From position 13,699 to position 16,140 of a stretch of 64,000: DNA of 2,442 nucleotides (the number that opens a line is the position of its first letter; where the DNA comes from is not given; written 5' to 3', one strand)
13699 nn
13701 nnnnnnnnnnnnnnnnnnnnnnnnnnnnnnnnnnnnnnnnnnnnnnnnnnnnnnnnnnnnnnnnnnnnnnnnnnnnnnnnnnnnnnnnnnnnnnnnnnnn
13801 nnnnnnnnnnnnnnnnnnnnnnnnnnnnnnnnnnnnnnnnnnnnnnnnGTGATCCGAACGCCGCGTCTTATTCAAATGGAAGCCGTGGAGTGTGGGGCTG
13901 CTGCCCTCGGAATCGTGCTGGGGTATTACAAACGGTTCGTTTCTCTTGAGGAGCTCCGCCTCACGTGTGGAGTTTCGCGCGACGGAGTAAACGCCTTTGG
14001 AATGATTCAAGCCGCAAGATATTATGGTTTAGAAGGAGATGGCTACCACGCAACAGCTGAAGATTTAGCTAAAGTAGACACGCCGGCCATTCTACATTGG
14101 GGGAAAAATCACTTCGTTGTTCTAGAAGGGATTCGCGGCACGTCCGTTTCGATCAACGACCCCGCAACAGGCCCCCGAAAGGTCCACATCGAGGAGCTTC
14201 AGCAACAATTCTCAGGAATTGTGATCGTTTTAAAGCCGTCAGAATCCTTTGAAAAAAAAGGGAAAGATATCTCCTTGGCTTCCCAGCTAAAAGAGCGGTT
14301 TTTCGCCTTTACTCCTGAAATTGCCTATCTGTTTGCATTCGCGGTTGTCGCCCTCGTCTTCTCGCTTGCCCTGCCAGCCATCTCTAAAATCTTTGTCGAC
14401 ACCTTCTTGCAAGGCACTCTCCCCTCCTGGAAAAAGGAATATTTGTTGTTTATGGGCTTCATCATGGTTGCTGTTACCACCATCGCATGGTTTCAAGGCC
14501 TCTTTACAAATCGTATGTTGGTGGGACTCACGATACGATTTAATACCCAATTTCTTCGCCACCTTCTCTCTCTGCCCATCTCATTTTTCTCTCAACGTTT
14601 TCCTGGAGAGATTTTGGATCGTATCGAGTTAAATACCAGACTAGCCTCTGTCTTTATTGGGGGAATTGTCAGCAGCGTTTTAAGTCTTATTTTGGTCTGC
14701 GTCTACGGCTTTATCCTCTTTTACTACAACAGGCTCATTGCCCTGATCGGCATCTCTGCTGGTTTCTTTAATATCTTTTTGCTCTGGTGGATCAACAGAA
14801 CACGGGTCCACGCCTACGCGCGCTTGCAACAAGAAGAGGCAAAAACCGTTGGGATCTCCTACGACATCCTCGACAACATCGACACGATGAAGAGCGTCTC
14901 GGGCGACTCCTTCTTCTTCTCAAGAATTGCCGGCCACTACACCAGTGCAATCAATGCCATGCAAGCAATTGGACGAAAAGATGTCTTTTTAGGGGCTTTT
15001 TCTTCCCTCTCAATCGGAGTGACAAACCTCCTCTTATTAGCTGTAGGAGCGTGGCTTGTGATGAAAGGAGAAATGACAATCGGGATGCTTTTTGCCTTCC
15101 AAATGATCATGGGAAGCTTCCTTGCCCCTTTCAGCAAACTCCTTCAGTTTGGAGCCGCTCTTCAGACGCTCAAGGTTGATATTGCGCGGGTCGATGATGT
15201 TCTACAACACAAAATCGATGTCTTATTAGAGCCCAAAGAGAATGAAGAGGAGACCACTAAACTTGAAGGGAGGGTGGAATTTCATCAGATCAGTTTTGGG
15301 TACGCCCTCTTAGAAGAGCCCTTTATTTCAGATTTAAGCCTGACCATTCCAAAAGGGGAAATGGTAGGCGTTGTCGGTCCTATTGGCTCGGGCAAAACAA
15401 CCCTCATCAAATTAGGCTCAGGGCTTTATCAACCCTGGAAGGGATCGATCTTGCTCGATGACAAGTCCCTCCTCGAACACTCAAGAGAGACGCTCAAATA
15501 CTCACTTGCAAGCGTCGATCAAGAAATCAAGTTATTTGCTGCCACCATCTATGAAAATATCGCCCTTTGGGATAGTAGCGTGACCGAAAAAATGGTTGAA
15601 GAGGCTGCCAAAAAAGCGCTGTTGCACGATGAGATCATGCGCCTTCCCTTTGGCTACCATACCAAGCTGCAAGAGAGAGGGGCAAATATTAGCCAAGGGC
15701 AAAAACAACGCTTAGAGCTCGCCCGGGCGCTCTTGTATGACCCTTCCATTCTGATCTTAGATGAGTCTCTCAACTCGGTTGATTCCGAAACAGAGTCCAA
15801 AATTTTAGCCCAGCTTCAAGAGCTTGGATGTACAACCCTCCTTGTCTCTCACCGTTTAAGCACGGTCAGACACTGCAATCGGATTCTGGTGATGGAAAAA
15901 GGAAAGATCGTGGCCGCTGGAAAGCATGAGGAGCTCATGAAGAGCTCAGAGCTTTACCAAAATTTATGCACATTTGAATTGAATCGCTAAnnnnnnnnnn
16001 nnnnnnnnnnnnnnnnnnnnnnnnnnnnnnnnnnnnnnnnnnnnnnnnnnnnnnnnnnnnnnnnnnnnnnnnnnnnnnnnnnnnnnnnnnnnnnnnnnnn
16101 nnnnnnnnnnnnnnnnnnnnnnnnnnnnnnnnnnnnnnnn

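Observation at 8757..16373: Complete dedicated PCAT/type I secretion locus with a double-glycine peptide substrate in an apparently chlamydial genome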

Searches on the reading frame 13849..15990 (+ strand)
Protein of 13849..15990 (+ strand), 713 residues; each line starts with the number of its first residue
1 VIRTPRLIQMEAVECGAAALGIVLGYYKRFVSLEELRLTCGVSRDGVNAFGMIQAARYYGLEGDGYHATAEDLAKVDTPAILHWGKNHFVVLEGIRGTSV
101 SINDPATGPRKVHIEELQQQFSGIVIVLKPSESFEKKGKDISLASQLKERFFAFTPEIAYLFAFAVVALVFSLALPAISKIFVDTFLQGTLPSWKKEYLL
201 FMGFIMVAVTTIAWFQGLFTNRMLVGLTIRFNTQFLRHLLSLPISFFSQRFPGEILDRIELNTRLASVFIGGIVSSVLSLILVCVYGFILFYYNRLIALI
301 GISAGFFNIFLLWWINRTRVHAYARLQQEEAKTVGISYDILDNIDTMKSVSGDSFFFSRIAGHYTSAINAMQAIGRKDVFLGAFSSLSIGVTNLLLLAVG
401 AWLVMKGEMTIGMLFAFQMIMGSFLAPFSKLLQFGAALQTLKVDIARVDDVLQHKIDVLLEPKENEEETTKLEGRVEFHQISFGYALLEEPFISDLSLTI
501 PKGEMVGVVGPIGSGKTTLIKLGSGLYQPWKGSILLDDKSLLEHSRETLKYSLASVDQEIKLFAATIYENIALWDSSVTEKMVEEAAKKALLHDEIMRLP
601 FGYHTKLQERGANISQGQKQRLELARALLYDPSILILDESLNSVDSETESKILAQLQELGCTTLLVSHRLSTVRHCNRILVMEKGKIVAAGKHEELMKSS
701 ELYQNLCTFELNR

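Call 3: search_protein_families(library=pfam, proteins=[window:13849-15990:+], max_evalue=0.01)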
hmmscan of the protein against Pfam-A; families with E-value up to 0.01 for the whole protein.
window:13849-15990:+ (713 aa): 3 families
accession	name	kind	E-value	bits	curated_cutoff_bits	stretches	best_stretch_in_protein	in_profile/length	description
PF03412.21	Peptidase_C39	-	7.4e-34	116.9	22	1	8-132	6-132/133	Peptidase C39 family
PF00005.33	ABC_tran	-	2.6e-28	99.7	25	1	494-641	2-136/137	ABC transporter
PF00664.28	ABC_membrane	-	2.5e-27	96.7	28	1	159-427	2-273/274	ABC transporter transmembrane region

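Call 4: search_protein_families(library=ncbifam, proteins=[window:13849-15990:+], max_evalue=0.01)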
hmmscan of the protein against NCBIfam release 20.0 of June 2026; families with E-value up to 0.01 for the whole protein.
window:13849-15990:+ (713 aa): 190 families (the best 25 are shown)
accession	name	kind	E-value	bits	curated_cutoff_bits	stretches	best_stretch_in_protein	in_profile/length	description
TIGR03796.1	NHLM_micro_ABC1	equivalog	3.6e-242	805.6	853.3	1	3-706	1-708/710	NHLP family bacteriocin export ABC transporter peptidase/permease/ATPase subunit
TIGR01846.1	type_I_sec_HlyB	subfamily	1e-107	361.2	725.55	1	18-707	3-689/694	type I secretion system permease/ATPase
TIGR01193.1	bacteriocin_ABC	subfamily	2.1e-104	350.5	523.85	1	9-708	1-707/708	peptide cleavage/export ABC transporter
TIGR03797.1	NHLM_micro_ABC2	equivalog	1.2e-93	314.9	709.4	1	98-707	82-682/686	NHLP bacteriocin export ABC transporter permease/ATPase subunit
TIGR03375.1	type_I_sec_LssB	subfamily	1.2e-89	301.4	693.1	1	20-700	7-692/696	type I secretion system permease/ATPase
TIGR02204.1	MsbA_rel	hypoth_equivalog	7.3e-89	299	780.4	1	161-709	23-574/576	ABC transporter, permease/ATP-binding protein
TIGR02203.1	MsbA_lipidA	equivalog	5.4e-81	272.8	602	1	150-710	4-569/572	lipid A export permease/ATP-binding protein MsbA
TIGR00958.1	3a01208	subfamily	2.3e-77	260.9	874.6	1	159-706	164-710/711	antigen peptide transporter 2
NF052233.1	CphA_assoc_ABC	equivalog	1.2e-74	252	880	1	172-706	205-739/766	cyanophycin metabolism-associated ABC transporter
NF045998.1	cleave_ABC_plasm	equivalog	1.8e-74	251.3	500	1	10-661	3-650/673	Mbov_0121 family peptidase domain-containing ABC transporter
NF045513.1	HepA_fam_ABC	equivalog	2.8e-73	247.3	725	1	182-699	78-598/610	heterocyst formation ABC transporter subunit HepA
TIGR01842.1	type_I_sec_PrtD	subfamily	1.4e-69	235.1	510.15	1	175-698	21-542/544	type I secretion system permease/ATPase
NF010178.0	PRK13657.1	equivalog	4.5e-69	233.4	733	1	199-706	63-566/588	glucan ABC transporter ATP-binding protein/ permease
NF008055.0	PRK10789.1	equivalog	1e-64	219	845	1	165-708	25-569/590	SmdA family multidrug ABC transporter permease/ATP-binding protein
NF008381.0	PRK11176.1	equivalog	3.1e-62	210.8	867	1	149-710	14-579/582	lipid A ABC transporter ATP-binding protein/permease MsbA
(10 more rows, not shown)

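Call 6: find_encoding_contigs(protein=window:13849-15990:+, flank=10000, max_places=6)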
Protein window:13849-15990:+ (713 aa): no gene with exactly this product is on record in the collection.

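Call 11: find_homologous_proteins(query=window:13849-15990:+, max_evalue=1e-30)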
Query window:13849-15990:+ (713 aa): 4968 proteins with E <= 1e-30 among 8000 candidates; the best 120 are listed.
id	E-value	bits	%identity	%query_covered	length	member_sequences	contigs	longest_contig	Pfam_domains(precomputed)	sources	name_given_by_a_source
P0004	0.0e+0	1576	100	100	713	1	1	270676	PF00005.34,PF03412.22,PF00664.29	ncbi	-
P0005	0.0e+0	1196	74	99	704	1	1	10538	PF00005.34,PF03412.22,PF00664.29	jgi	-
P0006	0.0e+0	1098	69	99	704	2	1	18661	PF00005.34,PF03412.22,PF00664.29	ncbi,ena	-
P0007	0.0e+0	1038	64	98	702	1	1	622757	PF00005.34,PF03412.22,PF00664.29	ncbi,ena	-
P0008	6.5e-252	856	56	99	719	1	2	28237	PF00005.34,PF03412.22,PF00664.29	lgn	-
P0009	6.5e-244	830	51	99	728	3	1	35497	PF00005.34,PF03412.22,PF00664.29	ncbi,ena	-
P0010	3.4e-233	794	50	99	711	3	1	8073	PF00005.34,PF13529.14,PF03412.22,PF00664.29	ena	-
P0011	4.5e-222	757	50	99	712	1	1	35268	PF00005.34,PF03412.22,PF00664.29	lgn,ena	-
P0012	5.4e-220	751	49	99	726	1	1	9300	PF00005.34,PF03412.22,PF00664.29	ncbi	-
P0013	1.2e-218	746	48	99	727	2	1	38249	PF00005.34,PF03412.22,PF00664.29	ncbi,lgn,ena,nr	ncbi:MAG: Lactococcin-G-processing and transport ATP-binding protein LagD [Chlamydiae bacterium]|nr:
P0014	1.8e-217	742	47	99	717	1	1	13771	PF00005.34,PF03412.22,PF00664.29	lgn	-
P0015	2.1e-217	742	47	99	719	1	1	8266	PF00005.34,PF03412.22,PF00664.29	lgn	-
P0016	2.3e-217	742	49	98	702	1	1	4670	PF00005.34,PF03412.22,PF00664.29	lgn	-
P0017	1.8e-216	739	48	99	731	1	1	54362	PF00005.34,PF03412.22,PF00664.29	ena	-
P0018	1.8e-216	739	47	100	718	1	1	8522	PF00005.34,PF03412.22,PF00664.29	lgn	-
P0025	8.0e-203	694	44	99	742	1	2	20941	PF00005.34,PF03412.22,PF00664.29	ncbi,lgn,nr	ncbi:MAG: NHLP family bacteriocin export ABC transporter peptidase/permease/ATPase subunit [Parachla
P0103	1.0e-175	604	40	100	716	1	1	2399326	PF00005.34,PF03412.22,PF00664.29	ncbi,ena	-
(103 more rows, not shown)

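Call 12: find_encoding_contigs(protein=P0005, flank=10000, max_places=2)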
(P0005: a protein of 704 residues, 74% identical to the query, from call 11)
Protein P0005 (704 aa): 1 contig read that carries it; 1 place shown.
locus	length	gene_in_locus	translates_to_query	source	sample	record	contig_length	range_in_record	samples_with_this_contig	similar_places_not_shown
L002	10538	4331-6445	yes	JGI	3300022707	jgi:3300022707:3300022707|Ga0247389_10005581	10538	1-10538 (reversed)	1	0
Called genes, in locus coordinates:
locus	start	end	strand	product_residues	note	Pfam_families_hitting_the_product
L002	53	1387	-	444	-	PF00664:ABC_membrane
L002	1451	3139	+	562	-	PF02321:OEP (weak)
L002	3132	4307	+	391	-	PF00364:Biotin_lipoyl (faint), PF25984:BSH_YknX (faint)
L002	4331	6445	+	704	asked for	PF03412:Peptidase_C39, PF00664:ABC_membrane, PF00005:ABC_tran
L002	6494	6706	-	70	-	-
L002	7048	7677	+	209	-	PF13338:AbiEi_4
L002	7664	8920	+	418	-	PF08843:AbiEii, PF12796:Ank_2 (faint)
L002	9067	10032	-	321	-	-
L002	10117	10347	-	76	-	-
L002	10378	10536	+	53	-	?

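Call 13: find_encoding_contigs(protein=P0006, flank=10000, max_places=2)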
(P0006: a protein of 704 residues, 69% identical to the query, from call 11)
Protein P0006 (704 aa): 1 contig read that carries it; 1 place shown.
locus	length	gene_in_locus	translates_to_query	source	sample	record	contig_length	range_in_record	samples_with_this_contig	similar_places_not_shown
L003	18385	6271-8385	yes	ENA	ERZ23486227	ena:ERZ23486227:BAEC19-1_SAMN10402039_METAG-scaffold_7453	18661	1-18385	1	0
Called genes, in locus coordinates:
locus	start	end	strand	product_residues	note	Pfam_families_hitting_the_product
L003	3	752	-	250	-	?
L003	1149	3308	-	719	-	PF00664:ABC_membrane, PF00005:ABC_tran, PF02463:SMC_N (weak)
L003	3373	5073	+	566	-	-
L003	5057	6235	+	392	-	PF00364:Biotin_lipoyl (faint), PF25984:BSH_YknX (faint)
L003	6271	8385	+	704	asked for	PF03412:Peptidase_C39, PF00664:ABC_membrane, PF00005:ABC_tran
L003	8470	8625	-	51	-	-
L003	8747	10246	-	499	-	PF13541:ChlI, PF00158:Sigma54_activat (weak), PF00493:MCM (faint), PF01078:Mg_chelatase, PF07728:AAA_5 (weak), PF13335:Mg_chelatase_C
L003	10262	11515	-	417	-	PF08239:SH3_3 (faint)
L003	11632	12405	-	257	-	-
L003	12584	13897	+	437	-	PF13638:PIN_4, PF02562:PhoH, PF13245:AAA_19 (faint), PF13604:AAA_30 (faint), PF13401:AAA_22 (faint)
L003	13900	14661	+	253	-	-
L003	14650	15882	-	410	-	PF00270:DEAD, PF04851:ResIII (weak), PF00271:Helicase_C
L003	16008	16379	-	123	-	-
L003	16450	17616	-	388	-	PF13173:AAA_14, PF13635:DUF4143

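Call 14: find_encoding_contigs(protein=P0007, flank=10000, max_places=2)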
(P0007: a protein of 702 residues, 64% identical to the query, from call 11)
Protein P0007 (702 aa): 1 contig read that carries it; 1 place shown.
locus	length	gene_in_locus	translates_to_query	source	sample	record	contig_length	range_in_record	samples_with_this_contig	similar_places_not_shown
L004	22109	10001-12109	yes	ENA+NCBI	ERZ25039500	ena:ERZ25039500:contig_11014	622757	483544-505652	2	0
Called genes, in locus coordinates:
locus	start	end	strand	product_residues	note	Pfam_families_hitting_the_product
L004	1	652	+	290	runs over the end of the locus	PF03009:GDPD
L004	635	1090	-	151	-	-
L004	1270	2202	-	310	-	PF01625:PMSR, PF01641:SelR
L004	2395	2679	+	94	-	PF00076:RRM_1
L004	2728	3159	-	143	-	PF00254:FKBP_C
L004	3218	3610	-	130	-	PF00903:Glyoxalase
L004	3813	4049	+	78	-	-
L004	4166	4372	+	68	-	-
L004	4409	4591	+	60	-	-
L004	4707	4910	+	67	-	-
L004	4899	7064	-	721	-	PF00664:ABC_membrane, PF00005:ABC_tran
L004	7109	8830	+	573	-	PF02321:OEP (weak)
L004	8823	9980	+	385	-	PF00364:Biotin_lipoyl (faint), PF25984:BSH_YknX (faint)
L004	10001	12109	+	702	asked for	PF03412:Peptidase_C39, PF00664:ABC_membrane, PF00005:ABC_tran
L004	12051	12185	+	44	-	-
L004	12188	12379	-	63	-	-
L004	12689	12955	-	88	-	-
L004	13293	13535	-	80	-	-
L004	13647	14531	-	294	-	PF00561:Abhydrolase_1, PF12146:Hydrolase_4, PF12697:Abhydrolase_6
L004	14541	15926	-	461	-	PF02321:OEP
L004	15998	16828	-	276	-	-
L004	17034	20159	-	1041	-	PF00873:ACR_tran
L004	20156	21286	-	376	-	PF25917:BSH_RND, PF25876:HH_MFP_RND, PF25954:Beta-barrel_RND_2, PF25967:RND-MFP_C, PF25989:YknX_C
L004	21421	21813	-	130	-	-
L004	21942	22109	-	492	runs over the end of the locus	-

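Call 17: find_encoding_contigs(protein=P0008, flank=10000, max_places=1)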
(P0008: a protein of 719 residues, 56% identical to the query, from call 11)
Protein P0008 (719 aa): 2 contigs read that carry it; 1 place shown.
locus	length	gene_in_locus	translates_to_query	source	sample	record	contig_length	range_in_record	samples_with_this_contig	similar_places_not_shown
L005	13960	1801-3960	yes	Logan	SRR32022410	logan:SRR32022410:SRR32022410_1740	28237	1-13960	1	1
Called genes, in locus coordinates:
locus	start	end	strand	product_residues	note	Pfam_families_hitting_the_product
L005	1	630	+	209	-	?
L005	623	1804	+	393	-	PF00364:Biotin_lipoyl (faint), PF25919:BSH_CusB, PF25984:BSH_YknX (faint)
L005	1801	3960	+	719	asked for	PF03412:Peptidase_C39, PF00664:ABC_membrane, PF00005:ABC_tran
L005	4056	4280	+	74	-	-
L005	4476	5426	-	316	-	PF00005:ABC_tran, PF08352:oligo_HPY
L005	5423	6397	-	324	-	PF02463:SMC_N (faint), PF00005:ABC_tran, PF13304:AAA_21, PF08352:oligo_HPY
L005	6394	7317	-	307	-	PF12911:OppC_N, PF00528:BPD_transp_1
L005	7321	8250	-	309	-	PF19300:BPD_transp_1_N (weak), PF00528:BPD_transp_1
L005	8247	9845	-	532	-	PF00496:SBP_bac_5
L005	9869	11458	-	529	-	PF00496:SBP_bac_5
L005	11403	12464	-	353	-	PF00814:TsaD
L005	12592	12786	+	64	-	-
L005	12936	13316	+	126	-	-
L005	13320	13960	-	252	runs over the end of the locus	PF01182:Glucosamine_iso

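Call 18: find_encoding_contigs(protein=P0009, flank=10000, max_places=1)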
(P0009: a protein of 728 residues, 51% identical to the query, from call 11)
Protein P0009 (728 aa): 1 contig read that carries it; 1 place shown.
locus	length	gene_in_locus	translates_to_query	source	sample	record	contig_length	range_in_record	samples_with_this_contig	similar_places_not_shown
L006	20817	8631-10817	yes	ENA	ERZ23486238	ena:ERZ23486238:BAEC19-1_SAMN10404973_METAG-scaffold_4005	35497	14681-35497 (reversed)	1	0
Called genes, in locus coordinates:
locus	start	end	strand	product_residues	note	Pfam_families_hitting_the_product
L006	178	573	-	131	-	PF01648:ACPS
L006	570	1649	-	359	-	PF01938:TRAM (weak)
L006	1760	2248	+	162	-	-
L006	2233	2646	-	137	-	PF02590:SPOUT_MTase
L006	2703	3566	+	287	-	PF01790:LGT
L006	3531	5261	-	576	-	-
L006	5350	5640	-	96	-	-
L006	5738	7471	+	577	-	PF02321:OEP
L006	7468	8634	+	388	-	PF25919:BSH_CusB (faint), PF00364:Biotin_lipoyl (faint), PF25984:BSH_YknX (faint)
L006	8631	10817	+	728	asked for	PF03412:Peptidase_C39, PF00664:ABC_membrane, PF00005:ABC_tran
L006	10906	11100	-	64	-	-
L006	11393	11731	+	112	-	PF00005:ABC_tran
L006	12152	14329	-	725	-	PF00664:ABC_membrane, PF00005:ABC_tran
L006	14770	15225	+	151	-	PF00436:SSB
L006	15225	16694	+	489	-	PF02789:Peptidase_M17_N, PF00883:Peptidase_M17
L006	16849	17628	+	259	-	PF00849:PseudoU_synth_2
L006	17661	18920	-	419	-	PF07690:MFS_1, PF00854:PTR2, PF07690:MFS_1 (weak)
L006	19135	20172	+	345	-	PF01075:Glyco_transf_9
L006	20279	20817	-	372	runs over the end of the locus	PF01656:CbiA, PF13500:AAA_26, PF07085:DRTGG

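Call 19: find_encoding_contigs(protein=P0013, flank=10000, max_places=1)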
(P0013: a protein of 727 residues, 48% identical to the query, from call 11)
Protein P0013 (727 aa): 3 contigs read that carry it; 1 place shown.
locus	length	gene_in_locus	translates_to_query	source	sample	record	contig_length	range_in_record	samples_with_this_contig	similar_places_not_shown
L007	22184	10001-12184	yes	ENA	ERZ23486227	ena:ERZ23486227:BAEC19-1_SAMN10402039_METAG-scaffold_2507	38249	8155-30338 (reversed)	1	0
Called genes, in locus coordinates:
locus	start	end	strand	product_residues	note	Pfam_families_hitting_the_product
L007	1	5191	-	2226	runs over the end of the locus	PF15605:Ntox28, PF12796:Ank_2, PF13606:Ank_3 (faint), PF12796:Ank_2, PF12796:Ank_2, PF00023:Ank (weak), PF12796:Ank_2, PF00023:Ank (weak), +3 more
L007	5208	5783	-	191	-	-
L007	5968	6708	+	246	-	-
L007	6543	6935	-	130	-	-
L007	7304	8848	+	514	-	PF02321:OEP (weak)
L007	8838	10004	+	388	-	PF00364:Biotin_lipoyl (faint)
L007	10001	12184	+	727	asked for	PF03412:Peptidase_C39, PF00664:ABC_membrane, PF00005:ABC_tran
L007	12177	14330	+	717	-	PF00664:ABC_membrane, PF00005:ABC_tran, PF02463:SMC_N (faint)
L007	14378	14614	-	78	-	-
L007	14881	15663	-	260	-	PF00215:OMPdecase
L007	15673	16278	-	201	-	PF00156:Pribosyltran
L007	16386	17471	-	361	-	PF01180:DHO_dh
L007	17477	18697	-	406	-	PF07969:Amidohydro_3 (faint), PF01979:Amidohydro_1, PF12890:DHOase (weak)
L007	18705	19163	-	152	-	PF01948:PyrI, PF02748:PyrI_C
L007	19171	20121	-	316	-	PF02729:OTCace_N, PF00185:OTCace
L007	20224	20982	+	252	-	-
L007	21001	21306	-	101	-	PF01381:HTH_3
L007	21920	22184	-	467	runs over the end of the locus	PF01487:DHquinase_I, PF08501:Shikimate_dh_N, PF01488:Shikimate_DH (faint)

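Call 20: find_encoding_contigs(protein=P0025, flank=10000, max_places=1)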
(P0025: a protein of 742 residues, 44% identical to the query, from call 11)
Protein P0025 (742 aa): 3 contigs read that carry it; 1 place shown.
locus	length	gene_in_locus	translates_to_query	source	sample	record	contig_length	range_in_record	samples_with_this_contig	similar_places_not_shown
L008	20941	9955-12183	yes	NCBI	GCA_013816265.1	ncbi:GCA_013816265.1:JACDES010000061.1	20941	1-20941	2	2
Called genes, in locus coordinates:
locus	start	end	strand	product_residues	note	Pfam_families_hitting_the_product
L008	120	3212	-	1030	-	PF07517:SecA_DEAD, PF00270:DEAD (weak), PF01043:SecA_PP_bind, PF21090:P-loop_SecA, PF07516:SecA_SW, PF02810:SEC-C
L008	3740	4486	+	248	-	PF12811:BaxI_1, PF01027:Bax1-I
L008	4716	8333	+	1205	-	-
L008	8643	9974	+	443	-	PF00364:Biotin_lipoyl (faint), PF25919:BSH_CusB (weak)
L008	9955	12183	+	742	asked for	PF03412:Peptidase_C39, PF00664:ABC_membrane, PF00005:ABC_tran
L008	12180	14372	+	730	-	PF00664:ABC_membrane, PF00005:ABC_tran, PF02463:SMC_N (weak)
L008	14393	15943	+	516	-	-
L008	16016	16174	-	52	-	-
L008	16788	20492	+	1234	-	-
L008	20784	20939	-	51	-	?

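Call 23: find_related_loci(query=A1, collection=genome_contigs, flank=10000)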
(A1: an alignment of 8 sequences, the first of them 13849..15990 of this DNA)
Query A1 (713 aa) in genome_contigs; peptide patterns used: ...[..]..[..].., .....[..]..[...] (x = any residue, [..] = any of these).
600 stretches matched a pattern (row limit reached: there are more); 595 encode a relative of the query (tblastn E <= 1e-3); the best 80 are kept; 80 distinct loci.
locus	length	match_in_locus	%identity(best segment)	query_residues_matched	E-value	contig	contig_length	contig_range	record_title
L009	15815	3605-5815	41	2-710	0e+0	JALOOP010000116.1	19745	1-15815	MAG: Oculatellaceae cyanobacterium Prado106 scaffold_5952, whole genome shotgun sequence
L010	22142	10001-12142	41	2-710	0e+0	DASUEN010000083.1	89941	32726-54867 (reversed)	MAG TPA_asm: Thermoanaerobaculia bacterium isolate SMAG_U1354 k141_289785, whole genome shotgun sequence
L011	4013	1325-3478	41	2-710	0e+0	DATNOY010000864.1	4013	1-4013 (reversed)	MAG TPA_asm: Coleofasciculaceae cyanobacterium isolate SMAG_U16467 k141_1125223, whole genome shotgun sequence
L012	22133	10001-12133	41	2-706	0e+0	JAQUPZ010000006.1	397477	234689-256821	MAG: Kiritimatiellae bacterium isolate STD1_38 NODE_33_length_397477_cov_7.388084_Sandtown_D1, whole genome shotgun sequ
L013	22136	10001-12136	41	3-710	0e+0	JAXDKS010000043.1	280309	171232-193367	MAG: Acidobacteriota bacterium isolate BP_60 scaffold_468042, whole genome shotgun sequence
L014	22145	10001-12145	40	2-710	0e+0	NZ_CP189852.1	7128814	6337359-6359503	Aliinostoc sp. HNIBRCY26 chromosome, complete genome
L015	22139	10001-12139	40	2-710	0e+0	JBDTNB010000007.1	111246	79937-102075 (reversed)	MAG: Chloroflexota bacterium isolate cluster3_bin.14 NODE_269_length_111246_cov_14.180455, whole genome shotgun sequence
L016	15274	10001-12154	42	3-710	0e+0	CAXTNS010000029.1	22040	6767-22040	MAG TPA_asm: uncultured Thermoanaerobaculia bacterium isolate public_SRR14722161_metawrap_bin.3 genome assembly, contig:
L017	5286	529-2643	40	4-706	0e+0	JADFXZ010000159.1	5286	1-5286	MAG: Nitrospirae bacterium isolate nDJH5bin4 nDJH5_bin4_NODE_6345_length_5286_cov_3.409482, whole genome shotgun sequenc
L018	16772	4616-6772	40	3-710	0e+0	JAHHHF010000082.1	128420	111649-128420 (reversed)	MAG: Goleter apudmare HA4340-LM2 scaffold_49_c1, whole genome shotgun sequence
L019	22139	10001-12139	41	4-713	1e-180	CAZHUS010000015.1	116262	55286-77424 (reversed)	MAG TPA_asm: uncultured Verrucomicrobiota bacterium isolate binchicken_co16_315 genome assembly, contig: NODE_257_length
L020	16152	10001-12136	40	3-710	3e-180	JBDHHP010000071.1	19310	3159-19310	MAG: Gemmatimonadota bacterium isolate M8-62_Bin_211 M8-62_Bin_211_scaffold_10077, whole genome shotgun sequence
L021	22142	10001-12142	41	2-706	4e-180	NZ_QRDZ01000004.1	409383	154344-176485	Cohnella phaseoli strain CECT 7287 Ga0244611_104, whole genome shotgun sequence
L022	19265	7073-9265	41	2-710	6e-180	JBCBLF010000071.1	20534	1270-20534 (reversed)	MAG: Cyanobacteria bacterium J06627_8 NODE_71_length_20534_cov_8.343990, whole genome shotgun sequence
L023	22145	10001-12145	39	2-710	4e-180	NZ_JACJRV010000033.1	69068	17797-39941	Nostoc sp. FACHB-152 contig33, whole genome shotgun sequence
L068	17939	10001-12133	39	2-706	5e-172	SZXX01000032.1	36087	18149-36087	MAG: Chlorobium sp. isolate L227-2013-22 CA-L227-2013_40959, whole genome shotgun sequence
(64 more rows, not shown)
